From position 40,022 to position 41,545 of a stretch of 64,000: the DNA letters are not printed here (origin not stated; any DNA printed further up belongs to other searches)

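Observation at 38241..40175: Gene fusion of an aconitase-X swivel (small) subunit to a HAL-like domain that has Glu-Ala-Asp in place of the MIO triad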

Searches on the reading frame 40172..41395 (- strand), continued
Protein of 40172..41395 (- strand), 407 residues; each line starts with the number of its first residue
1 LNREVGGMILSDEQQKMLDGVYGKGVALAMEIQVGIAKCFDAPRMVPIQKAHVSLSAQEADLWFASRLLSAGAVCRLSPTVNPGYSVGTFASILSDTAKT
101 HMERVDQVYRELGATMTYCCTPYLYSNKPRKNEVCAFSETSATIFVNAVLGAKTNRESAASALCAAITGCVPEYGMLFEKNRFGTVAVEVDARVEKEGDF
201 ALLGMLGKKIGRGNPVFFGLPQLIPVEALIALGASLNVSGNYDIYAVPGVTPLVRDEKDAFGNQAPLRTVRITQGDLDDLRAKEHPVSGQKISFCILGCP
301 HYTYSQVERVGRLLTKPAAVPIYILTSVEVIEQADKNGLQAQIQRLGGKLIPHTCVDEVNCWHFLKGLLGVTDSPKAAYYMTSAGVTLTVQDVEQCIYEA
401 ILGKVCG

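Call 70: find_encoding_contigs(protein=P0380, flank=9000, max_places=1)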
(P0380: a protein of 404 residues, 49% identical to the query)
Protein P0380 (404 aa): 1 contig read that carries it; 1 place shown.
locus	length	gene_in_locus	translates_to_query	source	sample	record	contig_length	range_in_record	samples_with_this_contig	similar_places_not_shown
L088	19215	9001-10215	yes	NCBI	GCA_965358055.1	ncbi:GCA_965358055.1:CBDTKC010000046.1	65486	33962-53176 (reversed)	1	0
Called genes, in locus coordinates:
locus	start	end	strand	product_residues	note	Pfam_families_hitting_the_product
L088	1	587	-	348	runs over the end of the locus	PF05145:AbrB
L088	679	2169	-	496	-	PF01970:TctA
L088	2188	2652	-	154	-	PF07331:TctB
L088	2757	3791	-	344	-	PF03401:TctC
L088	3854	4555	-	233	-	PF03737:RraA-like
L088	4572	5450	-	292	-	PF03446:NAD_binding_2, PF03807:F420_oxidored, PF09130:DUF1932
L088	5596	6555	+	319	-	PF00126:HTH_1, PF03466:LysR_substrate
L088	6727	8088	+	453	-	PF00239:Resolvase, PF07508:Recombinase (faint), PF13408:Zn_ribbon_recom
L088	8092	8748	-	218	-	PF00392:GntR, PF07729:FCD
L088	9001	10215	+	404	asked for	PF04412:AcnX, PF28403:AcnX_2nd, PF28406:AcnX_3rd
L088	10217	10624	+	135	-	PF01989:AcnX_swivel_put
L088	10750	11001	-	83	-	-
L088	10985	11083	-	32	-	-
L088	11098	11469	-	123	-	-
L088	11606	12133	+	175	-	PF14278:TetR_C_8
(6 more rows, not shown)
